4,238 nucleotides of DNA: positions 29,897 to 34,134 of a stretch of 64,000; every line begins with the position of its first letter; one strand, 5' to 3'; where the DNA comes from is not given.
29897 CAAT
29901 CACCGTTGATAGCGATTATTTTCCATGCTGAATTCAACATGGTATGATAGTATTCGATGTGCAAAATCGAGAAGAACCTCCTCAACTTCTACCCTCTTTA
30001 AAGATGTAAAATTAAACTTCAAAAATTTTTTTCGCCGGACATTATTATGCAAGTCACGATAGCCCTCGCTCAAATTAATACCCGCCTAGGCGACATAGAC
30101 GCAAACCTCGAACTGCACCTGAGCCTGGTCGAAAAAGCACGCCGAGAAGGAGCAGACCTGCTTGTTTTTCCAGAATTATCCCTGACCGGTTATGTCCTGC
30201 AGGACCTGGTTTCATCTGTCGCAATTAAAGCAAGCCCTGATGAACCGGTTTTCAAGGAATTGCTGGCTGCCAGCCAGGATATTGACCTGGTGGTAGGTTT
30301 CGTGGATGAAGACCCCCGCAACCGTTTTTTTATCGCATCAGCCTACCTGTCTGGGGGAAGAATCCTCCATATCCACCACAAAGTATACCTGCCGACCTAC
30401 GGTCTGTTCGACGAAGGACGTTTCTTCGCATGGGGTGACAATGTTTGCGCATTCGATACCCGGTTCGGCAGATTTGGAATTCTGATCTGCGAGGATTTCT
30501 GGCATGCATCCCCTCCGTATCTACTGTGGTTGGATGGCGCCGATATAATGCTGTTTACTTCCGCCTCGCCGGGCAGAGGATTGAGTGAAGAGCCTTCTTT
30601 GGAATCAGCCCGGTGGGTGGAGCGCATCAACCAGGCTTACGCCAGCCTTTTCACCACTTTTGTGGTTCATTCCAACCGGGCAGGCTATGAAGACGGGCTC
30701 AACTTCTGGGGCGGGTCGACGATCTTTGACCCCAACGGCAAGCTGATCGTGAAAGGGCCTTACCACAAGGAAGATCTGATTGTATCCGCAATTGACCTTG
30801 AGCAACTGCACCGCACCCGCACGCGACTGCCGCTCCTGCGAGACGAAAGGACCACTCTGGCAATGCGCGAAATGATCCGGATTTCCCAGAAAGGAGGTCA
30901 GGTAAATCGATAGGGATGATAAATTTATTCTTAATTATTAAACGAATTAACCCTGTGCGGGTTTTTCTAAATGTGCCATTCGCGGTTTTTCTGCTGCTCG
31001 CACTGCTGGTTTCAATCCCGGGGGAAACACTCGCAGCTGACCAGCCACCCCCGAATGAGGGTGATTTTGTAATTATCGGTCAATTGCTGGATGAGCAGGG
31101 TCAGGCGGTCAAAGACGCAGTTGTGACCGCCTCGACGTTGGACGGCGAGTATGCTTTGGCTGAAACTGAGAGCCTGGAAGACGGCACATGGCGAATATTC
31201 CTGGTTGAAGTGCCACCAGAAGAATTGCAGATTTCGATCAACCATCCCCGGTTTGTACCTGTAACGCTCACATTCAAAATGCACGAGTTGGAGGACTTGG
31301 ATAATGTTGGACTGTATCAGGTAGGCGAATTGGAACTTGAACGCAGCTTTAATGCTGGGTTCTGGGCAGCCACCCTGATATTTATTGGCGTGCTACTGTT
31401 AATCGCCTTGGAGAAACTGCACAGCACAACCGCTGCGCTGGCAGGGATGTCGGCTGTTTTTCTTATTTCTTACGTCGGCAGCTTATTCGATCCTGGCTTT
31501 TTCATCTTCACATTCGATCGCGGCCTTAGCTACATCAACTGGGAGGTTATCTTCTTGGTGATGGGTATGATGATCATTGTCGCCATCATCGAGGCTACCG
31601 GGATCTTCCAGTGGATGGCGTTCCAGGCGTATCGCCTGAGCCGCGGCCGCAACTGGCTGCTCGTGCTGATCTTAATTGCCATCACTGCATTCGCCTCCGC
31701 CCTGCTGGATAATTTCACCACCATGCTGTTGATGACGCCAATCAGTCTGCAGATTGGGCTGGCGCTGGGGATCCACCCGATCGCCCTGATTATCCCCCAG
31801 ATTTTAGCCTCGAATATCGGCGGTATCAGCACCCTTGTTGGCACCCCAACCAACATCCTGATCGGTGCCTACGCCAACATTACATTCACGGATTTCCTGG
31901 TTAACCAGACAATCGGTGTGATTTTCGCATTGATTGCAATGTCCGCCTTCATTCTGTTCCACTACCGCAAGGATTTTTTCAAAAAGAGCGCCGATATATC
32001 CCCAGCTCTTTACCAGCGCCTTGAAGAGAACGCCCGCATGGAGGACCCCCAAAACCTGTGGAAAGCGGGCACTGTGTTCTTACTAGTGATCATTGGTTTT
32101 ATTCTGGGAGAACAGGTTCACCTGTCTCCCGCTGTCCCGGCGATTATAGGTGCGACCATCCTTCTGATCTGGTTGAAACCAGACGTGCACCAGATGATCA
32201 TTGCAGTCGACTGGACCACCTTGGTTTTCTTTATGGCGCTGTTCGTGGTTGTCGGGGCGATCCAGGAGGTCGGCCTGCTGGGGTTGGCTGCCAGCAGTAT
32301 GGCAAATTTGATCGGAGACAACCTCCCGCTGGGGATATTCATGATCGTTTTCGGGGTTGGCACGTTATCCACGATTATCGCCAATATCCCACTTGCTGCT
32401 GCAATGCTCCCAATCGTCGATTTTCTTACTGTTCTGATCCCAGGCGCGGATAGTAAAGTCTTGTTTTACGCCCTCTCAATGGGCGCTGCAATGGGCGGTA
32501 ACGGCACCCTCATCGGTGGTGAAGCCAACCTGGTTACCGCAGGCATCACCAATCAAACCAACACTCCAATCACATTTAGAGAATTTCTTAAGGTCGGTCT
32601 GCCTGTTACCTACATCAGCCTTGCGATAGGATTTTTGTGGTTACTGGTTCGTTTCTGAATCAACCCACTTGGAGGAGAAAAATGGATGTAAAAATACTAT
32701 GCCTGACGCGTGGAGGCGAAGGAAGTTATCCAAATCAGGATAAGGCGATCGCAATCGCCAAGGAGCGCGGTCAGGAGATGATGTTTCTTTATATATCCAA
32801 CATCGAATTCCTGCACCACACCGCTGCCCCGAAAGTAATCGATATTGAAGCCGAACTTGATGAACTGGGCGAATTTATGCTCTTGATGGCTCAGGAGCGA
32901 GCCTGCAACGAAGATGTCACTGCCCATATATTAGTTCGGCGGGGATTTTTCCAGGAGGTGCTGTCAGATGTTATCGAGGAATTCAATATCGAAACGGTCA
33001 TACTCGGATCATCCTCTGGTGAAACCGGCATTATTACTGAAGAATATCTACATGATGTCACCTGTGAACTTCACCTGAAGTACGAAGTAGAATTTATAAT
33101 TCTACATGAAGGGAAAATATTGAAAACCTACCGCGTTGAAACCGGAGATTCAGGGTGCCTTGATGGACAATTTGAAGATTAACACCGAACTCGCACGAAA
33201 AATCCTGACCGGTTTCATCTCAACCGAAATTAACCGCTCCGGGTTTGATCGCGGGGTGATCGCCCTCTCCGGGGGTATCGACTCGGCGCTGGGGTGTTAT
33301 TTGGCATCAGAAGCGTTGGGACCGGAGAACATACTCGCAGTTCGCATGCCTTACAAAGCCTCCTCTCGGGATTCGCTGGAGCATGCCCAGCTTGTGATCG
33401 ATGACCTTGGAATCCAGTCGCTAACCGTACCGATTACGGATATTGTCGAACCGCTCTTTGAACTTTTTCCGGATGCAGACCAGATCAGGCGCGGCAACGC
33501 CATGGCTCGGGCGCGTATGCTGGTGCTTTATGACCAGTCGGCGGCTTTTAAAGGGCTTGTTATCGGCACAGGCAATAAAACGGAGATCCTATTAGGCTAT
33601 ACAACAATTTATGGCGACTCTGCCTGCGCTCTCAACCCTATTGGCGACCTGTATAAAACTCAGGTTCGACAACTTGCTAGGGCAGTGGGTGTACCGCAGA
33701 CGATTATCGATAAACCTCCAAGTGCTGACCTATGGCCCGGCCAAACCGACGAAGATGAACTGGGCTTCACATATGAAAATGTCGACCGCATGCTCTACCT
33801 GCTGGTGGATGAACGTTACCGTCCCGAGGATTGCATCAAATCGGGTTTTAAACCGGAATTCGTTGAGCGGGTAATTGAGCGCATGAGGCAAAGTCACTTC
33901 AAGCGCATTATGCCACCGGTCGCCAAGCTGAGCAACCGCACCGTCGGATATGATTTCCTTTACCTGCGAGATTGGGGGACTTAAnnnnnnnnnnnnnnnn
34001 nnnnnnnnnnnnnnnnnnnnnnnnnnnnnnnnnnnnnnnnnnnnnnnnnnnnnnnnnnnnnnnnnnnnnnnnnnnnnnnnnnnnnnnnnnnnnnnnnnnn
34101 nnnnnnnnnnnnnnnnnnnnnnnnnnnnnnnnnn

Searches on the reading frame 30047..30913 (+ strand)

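Call 44: search_protein_families(library=pfam, proteins=[window:30047-30913:+], max_evalue=0.000001)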
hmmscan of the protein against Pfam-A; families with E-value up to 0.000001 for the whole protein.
window:30047-30913:+ (288 aa): 1 family
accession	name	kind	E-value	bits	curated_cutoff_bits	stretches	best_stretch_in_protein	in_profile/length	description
PF00795.27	CN_hydrolase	-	7.3e-37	127.5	23.2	1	4-258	1-255/256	Carbon-nitrogen hydrolase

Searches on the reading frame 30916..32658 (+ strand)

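Call 24: search_protein_families(library=ncbifam, proteins=[window:30916-32658:+], max_evalue=1e-10)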
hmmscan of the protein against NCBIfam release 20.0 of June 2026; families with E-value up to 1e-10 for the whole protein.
window:30916-32658:+ (580 aa): 5 families
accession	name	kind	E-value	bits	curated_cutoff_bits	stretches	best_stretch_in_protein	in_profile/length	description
NF040989.1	MamN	equivalog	8.3e-42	143.4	500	1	154-578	8-434/437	magnetosome biogenesis transporter MamN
NF011980.0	PRK15445.1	subfamily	1.6e-26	93.4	457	1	204-577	50-423/430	arsenical efflux pump membrane protein ArsB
TIGR00785.1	dass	subfamily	3.7e-24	85.2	198.6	1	142-513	3-382/444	DASS family sodium-coupled anion symporter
TIGR00935.1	2a45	subfamily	9.8e-23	81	415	1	203-576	47-420/426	arsenite/antimonite efflux transporter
NF033877.0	arsB_Sta_pI258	exception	1.3e-20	74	760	1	204-576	50-422/429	arsenite efflux transporter membrane subunit ArsB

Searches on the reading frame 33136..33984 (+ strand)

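Call 45: search_protein_families(library=pfam, proteins=[window:33136-33984:+], max_evalue=0.000001)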
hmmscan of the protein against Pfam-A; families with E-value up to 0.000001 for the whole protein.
window:33136-33984:+ (282 aa): 1 family
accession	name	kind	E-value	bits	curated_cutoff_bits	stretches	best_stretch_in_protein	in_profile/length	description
PF02540.23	NAD_synthase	-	6.5e-79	264.9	21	1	24-260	5-242/242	NAD synthase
